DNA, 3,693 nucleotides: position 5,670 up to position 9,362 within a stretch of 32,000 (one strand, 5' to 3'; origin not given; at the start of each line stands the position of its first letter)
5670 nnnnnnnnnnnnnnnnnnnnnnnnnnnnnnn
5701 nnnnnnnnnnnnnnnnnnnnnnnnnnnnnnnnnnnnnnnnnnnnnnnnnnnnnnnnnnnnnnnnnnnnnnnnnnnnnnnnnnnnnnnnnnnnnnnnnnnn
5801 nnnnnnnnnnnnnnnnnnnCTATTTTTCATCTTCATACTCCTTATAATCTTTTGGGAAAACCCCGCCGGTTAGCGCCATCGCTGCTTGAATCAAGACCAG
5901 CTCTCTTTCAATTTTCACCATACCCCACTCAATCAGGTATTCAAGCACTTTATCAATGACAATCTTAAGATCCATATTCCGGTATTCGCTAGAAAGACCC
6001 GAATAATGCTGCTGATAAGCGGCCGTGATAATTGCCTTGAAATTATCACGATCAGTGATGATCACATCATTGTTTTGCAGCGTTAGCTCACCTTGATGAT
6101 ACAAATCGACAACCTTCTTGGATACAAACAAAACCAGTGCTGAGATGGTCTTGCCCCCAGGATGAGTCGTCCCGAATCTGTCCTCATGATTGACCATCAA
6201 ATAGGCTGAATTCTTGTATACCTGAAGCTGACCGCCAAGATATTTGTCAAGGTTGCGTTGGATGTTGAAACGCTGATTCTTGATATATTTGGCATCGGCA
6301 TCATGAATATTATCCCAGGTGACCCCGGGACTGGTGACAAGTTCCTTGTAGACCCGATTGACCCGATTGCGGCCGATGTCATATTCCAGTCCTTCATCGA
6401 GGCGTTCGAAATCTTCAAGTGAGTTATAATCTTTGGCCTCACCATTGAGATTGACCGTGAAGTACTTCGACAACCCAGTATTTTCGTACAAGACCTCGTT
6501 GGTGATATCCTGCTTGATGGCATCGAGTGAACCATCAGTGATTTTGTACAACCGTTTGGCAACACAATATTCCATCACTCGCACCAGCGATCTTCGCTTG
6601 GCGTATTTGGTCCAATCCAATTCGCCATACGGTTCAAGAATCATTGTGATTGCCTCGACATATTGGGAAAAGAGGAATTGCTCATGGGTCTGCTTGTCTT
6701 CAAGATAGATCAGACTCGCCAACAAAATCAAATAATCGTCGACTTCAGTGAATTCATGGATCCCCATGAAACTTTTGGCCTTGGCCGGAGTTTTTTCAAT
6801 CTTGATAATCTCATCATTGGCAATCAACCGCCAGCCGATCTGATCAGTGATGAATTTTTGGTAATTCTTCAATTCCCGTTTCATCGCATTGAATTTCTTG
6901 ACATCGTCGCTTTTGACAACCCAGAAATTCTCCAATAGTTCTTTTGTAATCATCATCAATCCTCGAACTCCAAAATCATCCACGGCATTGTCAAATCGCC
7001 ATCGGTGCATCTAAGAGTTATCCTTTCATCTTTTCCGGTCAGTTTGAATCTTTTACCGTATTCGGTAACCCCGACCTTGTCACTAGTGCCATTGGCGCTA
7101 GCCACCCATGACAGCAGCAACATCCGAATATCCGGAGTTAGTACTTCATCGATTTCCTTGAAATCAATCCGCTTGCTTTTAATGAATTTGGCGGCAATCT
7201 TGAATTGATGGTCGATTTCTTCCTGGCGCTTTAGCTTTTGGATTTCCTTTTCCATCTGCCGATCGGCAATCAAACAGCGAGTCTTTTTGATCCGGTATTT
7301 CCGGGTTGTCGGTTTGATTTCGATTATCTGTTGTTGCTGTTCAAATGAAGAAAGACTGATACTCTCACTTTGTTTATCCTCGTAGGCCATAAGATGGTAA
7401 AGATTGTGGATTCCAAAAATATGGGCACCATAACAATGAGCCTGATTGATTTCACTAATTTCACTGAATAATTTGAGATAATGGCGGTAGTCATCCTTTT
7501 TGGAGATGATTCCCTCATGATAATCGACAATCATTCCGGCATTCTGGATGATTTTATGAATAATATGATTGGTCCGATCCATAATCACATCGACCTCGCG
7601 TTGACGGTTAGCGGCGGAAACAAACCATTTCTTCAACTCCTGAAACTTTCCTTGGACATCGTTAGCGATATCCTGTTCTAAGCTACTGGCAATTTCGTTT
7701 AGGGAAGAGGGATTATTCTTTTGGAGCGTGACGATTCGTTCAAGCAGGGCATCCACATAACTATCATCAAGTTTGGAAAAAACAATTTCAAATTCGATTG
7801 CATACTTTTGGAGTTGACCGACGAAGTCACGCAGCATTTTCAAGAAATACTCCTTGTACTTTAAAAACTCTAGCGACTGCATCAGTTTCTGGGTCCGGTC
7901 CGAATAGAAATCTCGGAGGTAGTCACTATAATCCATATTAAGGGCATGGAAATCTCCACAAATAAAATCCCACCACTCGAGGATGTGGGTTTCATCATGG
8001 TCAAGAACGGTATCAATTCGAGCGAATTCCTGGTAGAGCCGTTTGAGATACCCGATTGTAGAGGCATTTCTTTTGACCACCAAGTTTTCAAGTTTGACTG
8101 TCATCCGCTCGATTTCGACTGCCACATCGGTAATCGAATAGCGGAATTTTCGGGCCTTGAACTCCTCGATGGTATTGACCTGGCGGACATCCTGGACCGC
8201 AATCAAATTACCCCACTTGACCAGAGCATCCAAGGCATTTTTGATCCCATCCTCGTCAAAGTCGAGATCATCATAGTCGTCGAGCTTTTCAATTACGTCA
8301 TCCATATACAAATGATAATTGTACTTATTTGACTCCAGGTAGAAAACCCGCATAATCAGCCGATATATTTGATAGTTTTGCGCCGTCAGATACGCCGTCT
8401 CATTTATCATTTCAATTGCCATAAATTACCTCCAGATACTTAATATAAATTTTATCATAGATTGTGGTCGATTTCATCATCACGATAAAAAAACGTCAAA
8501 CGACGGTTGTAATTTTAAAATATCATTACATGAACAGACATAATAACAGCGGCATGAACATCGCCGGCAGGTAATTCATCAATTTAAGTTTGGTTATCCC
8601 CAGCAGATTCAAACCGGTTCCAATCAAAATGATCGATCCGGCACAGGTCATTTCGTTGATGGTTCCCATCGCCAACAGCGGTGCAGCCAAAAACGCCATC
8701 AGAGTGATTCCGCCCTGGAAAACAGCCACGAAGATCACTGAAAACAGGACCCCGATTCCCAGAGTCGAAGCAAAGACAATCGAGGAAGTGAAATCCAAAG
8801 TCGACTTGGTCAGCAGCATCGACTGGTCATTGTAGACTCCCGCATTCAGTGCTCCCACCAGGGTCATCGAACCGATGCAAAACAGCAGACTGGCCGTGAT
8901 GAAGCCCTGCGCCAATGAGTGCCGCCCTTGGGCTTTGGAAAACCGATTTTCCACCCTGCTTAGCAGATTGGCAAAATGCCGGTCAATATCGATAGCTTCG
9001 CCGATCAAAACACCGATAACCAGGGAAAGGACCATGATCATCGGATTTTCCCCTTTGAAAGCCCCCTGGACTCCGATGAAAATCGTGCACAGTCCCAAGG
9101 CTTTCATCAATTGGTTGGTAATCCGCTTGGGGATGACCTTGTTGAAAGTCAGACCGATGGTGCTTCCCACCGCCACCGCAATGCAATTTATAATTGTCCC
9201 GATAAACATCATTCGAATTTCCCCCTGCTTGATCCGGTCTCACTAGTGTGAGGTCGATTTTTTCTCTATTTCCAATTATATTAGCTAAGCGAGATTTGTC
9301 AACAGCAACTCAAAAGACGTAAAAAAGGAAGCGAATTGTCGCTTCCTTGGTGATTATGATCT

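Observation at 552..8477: Compact four-gene SMC-ATPase/Toprim operon matching type II Wadjet (JetABCD; TIGR02677-02680 architecture)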

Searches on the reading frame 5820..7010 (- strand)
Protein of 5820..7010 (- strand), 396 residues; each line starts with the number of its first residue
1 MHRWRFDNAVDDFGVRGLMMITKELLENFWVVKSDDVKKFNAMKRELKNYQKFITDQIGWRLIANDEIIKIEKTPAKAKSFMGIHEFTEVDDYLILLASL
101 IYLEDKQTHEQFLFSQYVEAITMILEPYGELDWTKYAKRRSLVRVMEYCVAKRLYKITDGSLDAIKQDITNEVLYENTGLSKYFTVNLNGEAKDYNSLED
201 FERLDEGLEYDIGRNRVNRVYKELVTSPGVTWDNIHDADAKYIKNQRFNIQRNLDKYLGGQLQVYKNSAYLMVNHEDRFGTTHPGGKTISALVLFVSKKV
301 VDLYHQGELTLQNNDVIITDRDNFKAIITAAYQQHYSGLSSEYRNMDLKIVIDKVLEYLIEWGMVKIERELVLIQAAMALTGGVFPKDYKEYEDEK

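Call 5: search_protein_families(library=pfam, proteins=[window:5820-7010:-], max_evalue=0.01)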
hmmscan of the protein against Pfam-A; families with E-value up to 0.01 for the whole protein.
window:5820-7010:- (396 aa): 1 family
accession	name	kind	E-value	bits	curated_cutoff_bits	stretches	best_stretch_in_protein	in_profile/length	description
PF09661.15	DUF2398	-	1.2e-71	242.2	26.9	1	25-379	4-358/363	Protein of unknown function (DUF2398)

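Call 6: search_protein_families(library=ncbifam, proteins=[window:5820-7010:-], max_evalue=0.01)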
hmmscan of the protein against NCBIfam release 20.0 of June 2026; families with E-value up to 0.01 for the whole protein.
window:5820-7010:- (396 aa): 1 family
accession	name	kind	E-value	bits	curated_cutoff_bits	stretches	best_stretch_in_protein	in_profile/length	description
TIGR02678.1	TIGR02678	hypoth_equivalog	8.7e-31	107.3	124.65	1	23-373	3-360/376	TIGR02678 family protein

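Call 7: search_protein_families(library=padloc, proteins=[window:5820-7010:-], max_evalue=0.01)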
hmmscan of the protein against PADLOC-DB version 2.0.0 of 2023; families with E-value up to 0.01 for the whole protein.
window:5820-7010:- (396 aa): 6 families
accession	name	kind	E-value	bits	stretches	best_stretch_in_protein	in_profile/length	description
PDLC00542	JetB2|JetB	-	2.5e-109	364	1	19-395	8-386/388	DUF2398 domain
PDLC00547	JetB2|JetB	-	1.9e-63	213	1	24-389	7-373/399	DUF2398 domain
PDLC00546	JetB2|JetB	-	1.5e-24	84.4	1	22-366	14-368/420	DUF2398 domain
PDLC00543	JetB2|JetB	-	1.1e-15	55.8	1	24-379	22-381/404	DUF2398 domain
PDLC00544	JetB2|JetB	-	0.0012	15.9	1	216-368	208-357/384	DUF2398 domain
PDLC00548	JetB2|JetB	-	0.0017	15.4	1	28-174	4-146/412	DUF2398 domain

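Call 35: search_solved_structures(query=window:5820-6956:-, max_evalue=0.01, show_alignments=1)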
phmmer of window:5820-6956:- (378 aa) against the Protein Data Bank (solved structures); distinct sequences matched with E-value up to 0.01: 1.
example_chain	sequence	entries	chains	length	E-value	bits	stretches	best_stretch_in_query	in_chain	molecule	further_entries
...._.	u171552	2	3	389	3.2e-47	164.5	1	7-372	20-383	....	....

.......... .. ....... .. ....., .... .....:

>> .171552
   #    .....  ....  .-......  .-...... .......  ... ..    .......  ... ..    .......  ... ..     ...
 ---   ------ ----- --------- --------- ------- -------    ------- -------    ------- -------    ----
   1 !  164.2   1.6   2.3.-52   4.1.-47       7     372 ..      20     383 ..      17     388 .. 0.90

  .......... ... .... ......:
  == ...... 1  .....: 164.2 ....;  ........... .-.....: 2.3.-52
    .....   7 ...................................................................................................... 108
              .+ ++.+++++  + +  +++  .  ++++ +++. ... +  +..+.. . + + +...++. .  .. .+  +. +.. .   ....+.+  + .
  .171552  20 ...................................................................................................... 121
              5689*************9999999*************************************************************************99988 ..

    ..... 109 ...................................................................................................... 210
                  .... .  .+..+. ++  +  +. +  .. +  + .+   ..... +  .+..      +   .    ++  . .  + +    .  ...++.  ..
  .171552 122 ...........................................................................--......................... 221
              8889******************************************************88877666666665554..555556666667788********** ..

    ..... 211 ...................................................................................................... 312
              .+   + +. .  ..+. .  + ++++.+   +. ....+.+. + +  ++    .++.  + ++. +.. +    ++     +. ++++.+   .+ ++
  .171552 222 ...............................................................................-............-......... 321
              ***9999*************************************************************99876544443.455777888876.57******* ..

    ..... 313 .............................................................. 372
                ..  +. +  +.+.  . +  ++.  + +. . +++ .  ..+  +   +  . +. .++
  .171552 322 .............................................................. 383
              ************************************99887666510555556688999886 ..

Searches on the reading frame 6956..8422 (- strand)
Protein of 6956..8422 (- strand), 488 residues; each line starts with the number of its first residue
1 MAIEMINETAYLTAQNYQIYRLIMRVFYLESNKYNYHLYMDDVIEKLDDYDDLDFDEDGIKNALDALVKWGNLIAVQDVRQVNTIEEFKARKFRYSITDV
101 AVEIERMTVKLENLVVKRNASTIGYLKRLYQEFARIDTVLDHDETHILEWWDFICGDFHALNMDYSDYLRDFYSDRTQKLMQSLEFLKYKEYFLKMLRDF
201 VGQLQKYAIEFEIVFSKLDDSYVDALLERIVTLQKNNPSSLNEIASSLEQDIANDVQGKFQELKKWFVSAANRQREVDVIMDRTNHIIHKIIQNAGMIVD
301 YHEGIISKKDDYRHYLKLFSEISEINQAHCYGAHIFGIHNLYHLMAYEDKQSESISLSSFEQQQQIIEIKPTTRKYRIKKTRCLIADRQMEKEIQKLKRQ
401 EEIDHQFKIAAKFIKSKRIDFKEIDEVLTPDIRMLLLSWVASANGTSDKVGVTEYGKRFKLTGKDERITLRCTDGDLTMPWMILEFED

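Call 5: search_protein_families(library=pfam, proteins=[window:6956-8422:-], max_evalue=0.01)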
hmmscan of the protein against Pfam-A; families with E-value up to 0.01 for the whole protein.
window:6956-8422:- (488 aa): 1 family
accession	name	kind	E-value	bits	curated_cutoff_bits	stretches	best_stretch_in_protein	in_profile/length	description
PF09660.15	DUF2397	-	3.1e-101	340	28.5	1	9-480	1-480/483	Protein of unknown function (DUF2397)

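Call 6: search_protein_families(library=ncbifam, proteins=[window:6956-8422:-], max_evalue=0.01)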
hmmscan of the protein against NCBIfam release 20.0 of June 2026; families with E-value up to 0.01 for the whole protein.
window:6956-8422:- (488 aa): 1 family
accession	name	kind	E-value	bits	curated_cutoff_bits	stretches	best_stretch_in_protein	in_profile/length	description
TIGR02677.1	TIGR02677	hypoth_equivalog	5.2e-71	239.8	165.85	1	8-485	2-488/494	TIGR02677 family protein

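Call 7: search_protein_families(library=padloc, proteins=[window:6956-8422:-], max_evalue=0.01)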
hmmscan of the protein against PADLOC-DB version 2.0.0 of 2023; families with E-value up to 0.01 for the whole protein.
window:6956-8422:- (488 aa): 7 families
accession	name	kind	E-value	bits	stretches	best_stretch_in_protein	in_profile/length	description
PDLC00540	JetA2|JetA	-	2e-133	443.7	1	3-488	8-493/496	DUF2397 domain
PDLC00537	JetA2|JetA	-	1.2e-98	329.1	1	3-486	6-492/498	DUF2397 domain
PDLC00535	JetA2|JetA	-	3.2e-63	212.6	1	10-486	17-485/487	DUF2397 domain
PDLC00536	JetA2|JetA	-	8e-42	141.4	1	10-471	22-480/518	DUF2397 domain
PDLC00541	JetA2|JetA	-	1.9e-29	100.6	1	10-479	22-491/512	DUF2397 domain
PDLC00539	JetA2|JetA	-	4.2e-11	40.4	2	12-99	12-101/512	DUF2397 domain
PDLC00534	JetA2|JetA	-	3.2e-05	21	1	7-123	22-143/511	DUF2397 domain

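Call 36: search_solved_structures(query=window:6956-8422:-, max_evalue=0.01, show_alignments=1)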
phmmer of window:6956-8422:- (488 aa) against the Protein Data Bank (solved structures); distinct sequences matched with E-value up to 0.01: 1.
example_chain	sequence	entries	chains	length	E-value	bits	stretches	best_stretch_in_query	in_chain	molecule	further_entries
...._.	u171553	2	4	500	2e-58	201.9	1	4-487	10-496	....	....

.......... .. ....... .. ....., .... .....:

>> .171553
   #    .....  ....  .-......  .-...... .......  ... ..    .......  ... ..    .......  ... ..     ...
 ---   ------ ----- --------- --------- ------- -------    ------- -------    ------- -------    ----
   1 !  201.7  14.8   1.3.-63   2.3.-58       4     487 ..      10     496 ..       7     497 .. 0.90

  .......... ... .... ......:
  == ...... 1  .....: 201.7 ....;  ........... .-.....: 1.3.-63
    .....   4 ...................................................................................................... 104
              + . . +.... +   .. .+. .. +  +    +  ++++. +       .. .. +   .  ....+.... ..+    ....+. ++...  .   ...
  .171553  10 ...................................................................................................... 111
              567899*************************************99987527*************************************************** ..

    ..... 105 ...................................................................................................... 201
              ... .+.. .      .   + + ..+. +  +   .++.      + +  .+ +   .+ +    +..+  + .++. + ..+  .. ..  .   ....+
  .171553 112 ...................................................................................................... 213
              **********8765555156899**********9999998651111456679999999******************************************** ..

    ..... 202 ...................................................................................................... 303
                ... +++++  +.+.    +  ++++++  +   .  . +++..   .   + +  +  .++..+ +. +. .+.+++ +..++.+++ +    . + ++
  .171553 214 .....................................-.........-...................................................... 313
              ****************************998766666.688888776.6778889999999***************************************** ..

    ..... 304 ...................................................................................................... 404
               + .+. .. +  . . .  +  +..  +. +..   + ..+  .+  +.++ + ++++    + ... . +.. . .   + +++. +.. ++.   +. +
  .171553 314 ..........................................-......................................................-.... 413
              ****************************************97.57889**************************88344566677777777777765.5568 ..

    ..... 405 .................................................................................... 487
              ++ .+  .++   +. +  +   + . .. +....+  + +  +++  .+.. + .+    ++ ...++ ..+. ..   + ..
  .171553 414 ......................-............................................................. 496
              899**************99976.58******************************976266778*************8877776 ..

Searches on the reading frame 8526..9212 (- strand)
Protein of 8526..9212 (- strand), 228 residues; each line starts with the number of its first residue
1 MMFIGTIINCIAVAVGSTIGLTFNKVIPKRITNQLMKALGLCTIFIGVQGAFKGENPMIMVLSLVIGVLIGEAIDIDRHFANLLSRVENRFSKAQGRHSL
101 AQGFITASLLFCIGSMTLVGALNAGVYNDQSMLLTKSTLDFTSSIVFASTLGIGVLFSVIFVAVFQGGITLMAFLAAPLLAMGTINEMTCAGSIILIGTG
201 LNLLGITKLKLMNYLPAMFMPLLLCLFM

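Call 15: search_protein_families(library=pfam, proteins=[window:8526-9212:-], max_evalue=0.001)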
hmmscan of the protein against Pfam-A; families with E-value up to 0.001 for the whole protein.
window:8526-9212:- (228 aa): 1 family
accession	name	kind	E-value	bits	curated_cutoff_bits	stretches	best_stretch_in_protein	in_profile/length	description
PF04474.17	DUF554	-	2.2e-75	253.4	25.1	1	4-225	1-219/220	Protein of unknown function (DUF554)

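Call 23: find_related_loci(query=window:8526-9212:-, collection=genome_contigs, flank=10000)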
Query window:8526-9212:- (228 aa) in genome_contigs; peptide patterns used: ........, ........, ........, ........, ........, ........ (x = any residue, [..] = any of these).
62 stretches matched a pattern; 19 encode a relative of the query (tblastn E <= 1e-3); 19 distinct loci.
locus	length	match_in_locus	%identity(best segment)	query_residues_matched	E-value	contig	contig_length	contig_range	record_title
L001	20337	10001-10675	66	4-228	5e-93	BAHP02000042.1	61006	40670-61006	Clostridiales bacterium VE202-01 DNA, contig: VE202-01_contig00042, whole genome shotgun sequence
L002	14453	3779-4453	66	4-228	1e-92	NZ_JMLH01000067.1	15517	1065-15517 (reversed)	Thomasclavelia saccharogumia DSM 17460 BR82DRAFT_scaffold00065.65_C, whole genome shotgun sequence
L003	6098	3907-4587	60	4-228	2e-89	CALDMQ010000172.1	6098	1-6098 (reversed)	MAG TPA_asm: uncultured Erysipelotrichaceae bacterium isolate ERR318705_bin.88_CONCOCT_v1.1_MAG genome assembly, contig:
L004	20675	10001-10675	63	4-228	4e-89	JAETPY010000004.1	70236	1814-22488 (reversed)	MAG: Erysipelotrichaceae bacterium isolate S24_Bin3 scaffold_496_2, whole genome shotgun sequence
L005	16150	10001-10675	54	4-228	1e-78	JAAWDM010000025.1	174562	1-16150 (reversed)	MAG: Bacillota bacterium isolate ABMPRH_132_0 k141_689845, whole genome shotgun sequence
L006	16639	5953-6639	43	2-228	5e-63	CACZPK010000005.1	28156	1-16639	MAG: Ruminococcaceae bacterium isolate RUG12832 genome assembly, contig: RUG12832_asm_5, whole genome shotgun sequence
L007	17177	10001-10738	44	5-222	2e-60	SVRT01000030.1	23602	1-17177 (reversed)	MAG: Oscillospiraceae bacterium isolate SIG650 NODE_41639_length_23602_cov_8.002428, whole genome shotgun sequence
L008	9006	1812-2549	42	5-222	1e-57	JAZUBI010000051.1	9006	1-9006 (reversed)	MAG: Eubacteriales bacterium isolate T1900045317_YK20190006.MAGScoT_cleanbin_000054 SGB_6318_k141_1369294, whole genome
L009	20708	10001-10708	49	5-228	6e-58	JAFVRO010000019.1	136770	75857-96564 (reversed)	MAG: Clostridia bacterium isolate RGIG5330 Sheep_Colon-2__c1024, whole genome shotgun sequence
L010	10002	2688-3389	42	5-228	8e-54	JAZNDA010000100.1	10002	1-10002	MAG: Eubacteriales bacterium isolate T1900044729_TS20190195.MAGScoT_cleanbin_000027 SGB_1991_k141_688140, whole genome s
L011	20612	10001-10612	46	24-228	2e-53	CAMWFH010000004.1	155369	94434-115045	MAG TPA_asm: uncultured Clostridia bacterium isolate SRR13528209_bin.2_metawrap_v1.3_MAG genome assembly, contig: NODE.8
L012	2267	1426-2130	43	5-228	1e-53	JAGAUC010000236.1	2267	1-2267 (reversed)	MAG: Clostridia bacterium isolate RGIG8775 Water_deer_Colon.Co__c1044280, whole genome shotgun sequence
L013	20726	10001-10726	42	5-225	2e-51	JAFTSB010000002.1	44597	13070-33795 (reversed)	MAG: Clostridia bacterium isolate RGIG4098 Roe_deer_Cecum.Co__c77166, whole genome shotgun sequence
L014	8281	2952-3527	45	29-222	2e-51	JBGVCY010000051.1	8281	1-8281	MAG: Eubacteriales bacterium isolate fecal_MAG_45 fecal_MAG_45_contig_0051, whole genome shotgun sequence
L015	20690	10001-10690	43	1-228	5e-50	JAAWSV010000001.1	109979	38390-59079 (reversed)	MAG: Oscillospiraceae bacterium isolate ABMPRH_162_1_1 SL341402_scaffold_157, whole genome shotgun sequence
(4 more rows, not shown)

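Call 57: search_protein_families(library=padloc, proteins=[window:8526-9212:-], max_evalue=0.001)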
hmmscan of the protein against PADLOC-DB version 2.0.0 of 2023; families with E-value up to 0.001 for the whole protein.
window:8526-9212:- (228 aa): 0 families

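Call 58: search_protein_families(library=ncbifam, proteins=[window:8526-9212:-], max_evalue=0.001)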
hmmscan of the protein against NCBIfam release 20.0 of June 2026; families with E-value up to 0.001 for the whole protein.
window:8526-9212:- (228 aa): 0 families
